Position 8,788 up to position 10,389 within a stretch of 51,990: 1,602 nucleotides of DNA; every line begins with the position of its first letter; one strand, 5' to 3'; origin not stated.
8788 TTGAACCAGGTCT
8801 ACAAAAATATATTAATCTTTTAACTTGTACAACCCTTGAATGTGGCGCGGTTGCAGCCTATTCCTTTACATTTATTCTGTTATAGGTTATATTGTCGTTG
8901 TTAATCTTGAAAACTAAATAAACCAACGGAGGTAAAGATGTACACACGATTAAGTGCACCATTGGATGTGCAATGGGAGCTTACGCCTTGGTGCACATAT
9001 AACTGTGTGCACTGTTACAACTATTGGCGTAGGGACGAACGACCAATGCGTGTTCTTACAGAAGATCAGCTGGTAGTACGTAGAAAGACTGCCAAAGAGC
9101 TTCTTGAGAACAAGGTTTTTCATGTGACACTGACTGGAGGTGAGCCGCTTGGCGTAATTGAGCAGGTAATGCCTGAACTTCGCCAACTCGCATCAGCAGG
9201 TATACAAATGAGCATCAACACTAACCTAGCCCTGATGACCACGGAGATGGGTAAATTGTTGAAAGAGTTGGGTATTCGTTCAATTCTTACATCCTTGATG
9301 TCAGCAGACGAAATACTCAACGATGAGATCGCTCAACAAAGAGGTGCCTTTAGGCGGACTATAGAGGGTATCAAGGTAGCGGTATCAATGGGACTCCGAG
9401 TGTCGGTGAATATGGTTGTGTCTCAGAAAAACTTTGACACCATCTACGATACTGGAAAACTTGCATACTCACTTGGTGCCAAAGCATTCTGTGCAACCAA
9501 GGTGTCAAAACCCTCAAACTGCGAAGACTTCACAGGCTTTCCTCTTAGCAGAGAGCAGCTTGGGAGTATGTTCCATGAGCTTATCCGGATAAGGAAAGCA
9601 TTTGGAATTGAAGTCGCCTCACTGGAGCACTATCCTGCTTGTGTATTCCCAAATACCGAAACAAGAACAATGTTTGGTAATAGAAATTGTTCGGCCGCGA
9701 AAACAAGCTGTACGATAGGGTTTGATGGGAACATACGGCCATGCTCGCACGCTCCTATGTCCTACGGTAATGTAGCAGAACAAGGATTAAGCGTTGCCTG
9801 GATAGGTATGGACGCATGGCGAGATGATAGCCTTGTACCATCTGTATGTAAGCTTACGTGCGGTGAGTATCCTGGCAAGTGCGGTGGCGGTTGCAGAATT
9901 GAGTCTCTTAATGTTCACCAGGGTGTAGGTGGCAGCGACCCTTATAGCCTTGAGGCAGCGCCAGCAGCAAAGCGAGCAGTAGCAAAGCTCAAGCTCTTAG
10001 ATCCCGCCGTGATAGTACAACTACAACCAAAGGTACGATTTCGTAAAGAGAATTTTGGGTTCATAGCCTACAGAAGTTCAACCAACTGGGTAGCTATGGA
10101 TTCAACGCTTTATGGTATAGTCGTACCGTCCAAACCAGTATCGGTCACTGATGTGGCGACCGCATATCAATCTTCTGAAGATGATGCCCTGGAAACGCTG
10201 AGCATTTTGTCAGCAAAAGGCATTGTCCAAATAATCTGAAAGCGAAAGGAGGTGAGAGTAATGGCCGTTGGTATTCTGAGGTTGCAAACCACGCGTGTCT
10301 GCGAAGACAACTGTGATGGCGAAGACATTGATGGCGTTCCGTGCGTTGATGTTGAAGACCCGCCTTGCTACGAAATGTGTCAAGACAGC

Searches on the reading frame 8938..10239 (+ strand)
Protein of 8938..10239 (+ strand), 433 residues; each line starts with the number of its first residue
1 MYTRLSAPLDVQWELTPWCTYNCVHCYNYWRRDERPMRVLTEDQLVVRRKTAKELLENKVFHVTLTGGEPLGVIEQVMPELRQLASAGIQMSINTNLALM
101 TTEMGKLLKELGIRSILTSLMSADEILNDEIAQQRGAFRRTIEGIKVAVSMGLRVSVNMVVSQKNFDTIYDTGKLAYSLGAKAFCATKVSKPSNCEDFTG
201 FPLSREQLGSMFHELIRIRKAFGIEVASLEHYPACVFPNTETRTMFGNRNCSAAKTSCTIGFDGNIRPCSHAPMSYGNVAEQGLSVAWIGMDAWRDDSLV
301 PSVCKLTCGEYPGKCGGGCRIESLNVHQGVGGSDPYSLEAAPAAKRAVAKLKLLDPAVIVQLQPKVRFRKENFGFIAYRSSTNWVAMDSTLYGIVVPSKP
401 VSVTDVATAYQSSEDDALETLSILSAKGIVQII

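Call 6: search_protein_families(library=pfam, proteins=[window:8938-10239:+], max_evalue=0.01)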
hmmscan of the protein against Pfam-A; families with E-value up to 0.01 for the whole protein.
window:8938-10239:+ (433 aa): 3 families
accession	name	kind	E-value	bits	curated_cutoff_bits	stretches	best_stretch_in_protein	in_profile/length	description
PF04055.27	Radical_SAM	-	6.9e-20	72.3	29.5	1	14-169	2-159/166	Radical SAM superfamily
PF13186.11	SPASM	-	1.7e-05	25.5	21.5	1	251-291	1-46/67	Iron-sulfur cluster-binding domain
PF13353.11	Fer4_12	-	8.7e-05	23.3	22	1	19-96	15-85/137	4Fe-4S single cluster domain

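Call 7: search_protein_families(library=ncbifam, proteins=[window:8938-10239:+], max_evalue=0.01)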
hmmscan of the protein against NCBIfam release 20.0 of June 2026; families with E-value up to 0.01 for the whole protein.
window:8938-10239:+ (433 aa): 57 families (the best 25 are shown)
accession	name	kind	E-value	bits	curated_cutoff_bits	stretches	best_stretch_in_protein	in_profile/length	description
TIGR04055.1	rSAM_NirJ2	equivalog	1.1e-25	90.8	500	1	11-323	2-307/326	putative heme d1 biosynthesis radical SAM protein NirJ2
TIGR04545.1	rSAM_ahbD_hemeb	equivalog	7.6e-25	88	500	1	11-326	2-324/339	heme b synthase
TIGR04053.2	TIGR04053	equivalog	3.6e-21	75.8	395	1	7-185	6-182/366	TIGR04053 family radical SAM/SPASM domain-containing protein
TIGR04303.1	GeoRSP_rSAM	equivalog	7.4e-20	71.8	400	1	5-336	1-323/325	GeoRSP system radical SAM/SPASM protein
TIGR02109.1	PQQ_syn_pqqE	equivalog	2e-18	66.5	381.35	1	5-338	3-331/358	pyrroloquinoline quinone biosynthesis protein PqqE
NF012164.0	AlbA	equivalog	3.2e-18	65.4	850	1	6-325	110-417/442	subtilosin maturase AlbA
TIGR03962.1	mycofact_rSAM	equivalog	6.1e-18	65.1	265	1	5-335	8-329/339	mycofactocin radical SAM maturase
TIGR02668.1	moaA_archaeal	equivalog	2.9e-17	62.6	325.25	1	11-174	12-171/303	GTP 3',8-cyclase MoaA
TIGR04546.1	rSAM_ahbC_deAc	equivalog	6.3e-17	61.4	650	1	11-169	41-193/390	12,18-didecarboxysiroheme deacetylase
TIGR04347.1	pseudo_SAM_Halo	equivalog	1.1e-16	61.2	525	1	11-206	40-229/390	TIGR04347 family pseudo-SAM/SPASM protein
NF050035.1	rSAM_WgK_link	exception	1.5e-16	60.3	650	1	5-186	5-181/367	radical SAM/SPASM peptide maturase WgkB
TIGR04054.1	rSAM_NirJ1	equivalog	1.5e-16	60.1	650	1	11-175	38-196/387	putative heme d1 biosynthesis radical SAM protein NirJ1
TIGR04251.1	SCM_rSAM_ScmF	equivalog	6.2e-16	58.7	400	1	13-189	8-182/353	SynChlorMet cassette radical SAM/SPASM protein ScmF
TIGR04083.1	rSAM_pep_methan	hypoth_equivalog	9.5e-16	57.6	300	1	19-336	10-328/376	TIGR04083 family peptide-modifying radical SAM enzyme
NF038283.1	viperin_w_prok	equivalog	4.1e-15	55.7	180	1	10-167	3-168/281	viperin family antiviral radical SAM protein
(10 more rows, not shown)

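Call 35: find_homologous_proteins(query=window:8938-10236:+, max_evalue=1e-20)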
Query window:8938-10236:+ (433 aa): 718 proteins with E <= 1e-20 among 7377 candidates; the best 120 are listed.
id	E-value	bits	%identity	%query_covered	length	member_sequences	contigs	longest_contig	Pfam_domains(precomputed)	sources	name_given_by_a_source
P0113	1.8e-292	987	100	100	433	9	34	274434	PF13186.12,PF04055.28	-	-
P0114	8.7e-253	857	86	100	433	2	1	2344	PF04055.28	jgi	jgi:radical SAM protein with 4Fe4S-binding SPASM domain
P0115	3.5e-249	845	83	100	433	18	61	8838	PF13186.12,PF04055.28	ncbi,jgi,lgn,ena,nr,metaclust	ncbi:MAG TPA: radical SAM protein [bacterium]|nr:radical SAM protein [bacterium] HOV97743.1 radical 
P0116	5.1e-233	792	87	95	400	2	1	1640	PF13186.12,PF04055.28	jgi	jgi:radical SAM protein with 4Fe4S-binding SPASM domain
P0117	1.1e-197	675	67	100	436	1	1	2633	PF04055.28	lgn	-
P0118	2.0e-189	648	69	94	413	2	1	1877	PF13186.12,PF04055.28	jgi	jgi:radical SAM protein with 4Fe4S-binding SPASM domain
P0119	6.1e-181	620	62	100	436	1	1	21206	PF13186.12,PF04055.28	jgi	jgi:radical SAM protein with 4Fe4S-binding SPASM domain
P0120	4.1e-178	611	64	95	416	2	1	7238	PF04055.28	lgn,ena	-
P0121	1.6e-177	609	62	98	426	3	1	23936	PF04055.28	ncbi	ncbi:MAG: radical SAM protein [Patescibacteria group bacterium]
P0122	8.2e-172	590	58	100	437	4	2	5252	PF04055.28,PF13353.12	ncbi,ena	-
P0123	3.6e-171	588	66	89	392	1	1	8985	PF04055.28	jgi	-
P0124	1.7e-167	576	57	100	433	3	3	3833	PF04055.28,PF13353.12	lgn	-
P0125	4.2e-166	571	58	100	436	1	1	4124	PF04055.28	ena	-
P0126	1.6e-161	556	55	100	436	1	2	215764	PF04055.28,PF13353.12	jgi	jgi:radical SAM protein with 4Fe4S-binding SPASM domain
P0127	6.7e-154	531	56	95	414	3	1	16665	PF04055.28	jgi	-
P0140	6.9e-130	452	49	99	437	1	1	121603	PF04055.28,PF13353.12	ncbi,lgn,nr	ncbi:MAG: radical SAM protein [bacterium]|nr:radical SAM protein [bacterium]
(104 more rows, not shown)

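Call 36: find_encoding_contigs(protein=P0119, flank=3500, max_places=2)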
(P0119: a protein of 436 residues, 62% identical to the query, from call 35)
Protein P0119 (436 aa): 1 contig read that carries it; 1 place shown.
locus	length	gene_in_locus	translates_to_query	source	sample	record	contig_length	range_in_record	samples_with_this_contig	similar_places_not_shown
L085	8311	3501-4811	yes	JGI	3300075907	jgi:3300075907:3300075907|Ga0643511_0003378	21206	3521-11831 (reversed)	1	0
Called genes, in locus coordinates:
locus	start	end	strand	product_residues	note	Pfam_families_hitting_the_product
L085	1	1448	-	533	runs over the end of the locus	-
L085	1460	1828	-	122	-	-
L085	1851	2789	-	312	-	PF01145:Band_7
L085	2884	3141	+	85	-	-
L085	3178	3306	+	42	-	-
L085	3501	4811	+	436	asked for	PF04055:Radical_SAM, PF13186:SPASM (weak)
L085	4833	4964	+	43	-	-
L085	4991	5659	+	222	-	-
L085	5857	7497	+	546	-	PF17963:Big_9 (weak), PF17210:SdrD_B, PF17802:SpaA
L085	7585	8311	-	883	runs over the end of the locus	PF00690:Cation_ATPase_N, PF00122:E1-E2_ATPase, PF13246:Cation_ATPase, PF00702:Hydrolase, PF00689:Cation_ATPase_C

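Call 37: find_encoding_contigs(protein=P0121, flank=3500, max_places=2)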
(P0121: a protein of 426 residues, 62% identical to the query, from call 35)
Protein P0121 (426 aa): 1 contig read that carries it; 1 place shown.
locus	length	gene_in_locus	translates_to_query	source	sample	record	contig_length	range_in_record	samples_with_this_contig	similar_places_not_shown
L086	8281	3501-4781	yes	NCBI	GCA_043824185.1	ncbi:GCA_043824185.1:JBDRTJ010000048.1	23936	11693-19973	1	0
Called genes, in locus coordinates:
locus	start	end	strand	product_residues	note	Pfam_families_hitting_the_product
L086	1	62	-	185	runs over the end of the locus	-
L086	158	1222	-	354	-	-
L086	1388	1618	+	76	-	-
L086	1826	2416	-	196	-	PF05175:MTS (weak), PF01209:Ubie_methyltran, PF13489:Methyltransf_23, PF00398:RrnaAD (weak), PF13847:Methyltransf_31, PF08241:Methyltransf_11, PF08242:Methyltransf_12, PF13649:Methyltransf_25, +3 more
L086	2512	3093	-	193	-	PF07690:MFS_1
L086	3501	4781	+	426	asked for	PF04055:Radical_SAM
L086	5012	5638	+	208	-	-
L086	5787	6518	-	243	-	-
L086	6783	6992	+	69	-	PF00037:Fer4 (faint), PF13459:Fer4_15, PF13370:Fer4_13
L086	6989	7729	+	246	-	-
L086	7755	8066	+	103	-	PF01503:PRA-PH (weak), PF03819:MazG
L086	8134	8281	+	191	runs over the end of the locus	PF01936:NYN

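Call 38: find_encoding_contigs(protein=P0126, flank=3500, max_places=2)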
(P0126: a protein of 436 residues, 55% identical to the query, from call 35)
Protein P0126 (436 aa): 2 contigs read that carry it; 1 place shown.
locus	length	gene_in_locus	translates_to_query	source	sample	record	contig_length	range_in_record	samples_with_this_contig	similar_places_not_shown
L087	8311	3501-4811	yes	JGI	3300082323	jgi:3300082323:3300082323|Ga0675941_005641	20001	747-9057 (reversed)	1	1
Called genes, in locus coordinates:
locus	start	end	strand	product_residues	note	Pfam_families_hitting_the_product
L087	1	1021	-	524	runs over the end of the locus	-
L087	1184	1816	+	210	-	PF14512:TM1586_NiRdase (faint), PF00881:Nitroreductase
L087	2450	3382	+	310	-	PF01728:FtsJ (weak), PF02475:TRM5-TYW2_MTfase (weak), PF05175:MTS (weak), PF13489:Methyltransf_23 (weak), PF06325:PrmA, PF13847:Methyltransf_31, PF22528:PRMT_C, PF17286:PRMT5_C, +2 more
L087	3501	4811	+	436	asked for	PF04055:Radical_SAM, PF13353:Fer4_12 (weak)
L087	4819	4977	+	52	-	-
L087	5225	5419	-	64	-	-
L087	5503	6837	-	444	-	PF04055:Radical_SAM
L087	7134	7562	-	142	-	-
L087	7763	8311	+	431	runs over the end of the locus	?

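Call 39: find_encoding_contigs(protein=P0140, flank=3500, max_places=2)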
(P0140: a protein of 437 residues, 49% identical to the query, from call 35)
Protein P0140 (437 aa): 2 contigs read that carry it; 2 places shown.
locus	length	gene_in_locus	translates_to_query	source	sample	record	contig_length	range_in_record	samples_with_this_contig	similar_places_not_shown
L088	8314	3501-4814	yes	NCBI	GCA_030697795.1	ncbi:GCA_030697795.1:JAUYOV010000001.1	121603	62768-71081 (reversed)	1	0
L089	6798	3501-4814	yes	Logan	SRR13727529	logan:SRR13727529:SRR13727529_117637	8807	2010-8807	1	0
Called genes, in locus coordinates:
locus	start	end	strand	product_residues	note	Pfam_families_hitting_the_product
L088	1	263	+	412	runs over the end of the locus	PF00675:Peptidase_M16, PF05193:Peptidase_M16_C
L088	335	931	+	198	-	PF13302:Acetyltransf_3, PF13420:Acetyltransf_4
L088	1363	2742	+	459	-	PF09471:Peptidase_M64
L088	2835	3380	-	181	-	-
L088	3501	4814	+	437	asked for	PF04055:Radical_SAM, PF13353:Fer4_12 (weak)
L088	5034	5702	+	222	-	-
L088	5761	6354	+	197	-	-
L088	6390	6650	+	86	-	-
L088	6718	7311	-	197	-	PF01209:Ubie_methyltran, PF03848:TehB, PF05175:MTS, PF02353:CMAS, PF13489:Methyltransf_23, PF06325:PrmA, PF13847:Methyltransf_31, PF08241:Methyltransf_11, +4 more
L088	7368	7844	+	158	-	-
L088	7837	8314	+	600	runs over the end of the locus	PF03717:PBP_dimer, PF00905:Transpeptidase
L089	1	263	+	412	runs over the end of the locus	PF00675:Peptidase_M16, PF05193:Peptidase_M16_C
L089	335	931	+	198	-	PF13302:Acetyltransf_3, PF13420:Acetyltransf_4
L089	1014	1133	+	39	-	-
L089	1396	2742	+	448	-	PF09471:Peptidase_M64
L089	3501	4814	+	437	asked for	PF04055:Radical_SAM, PF13353:Fer4_12 (weak)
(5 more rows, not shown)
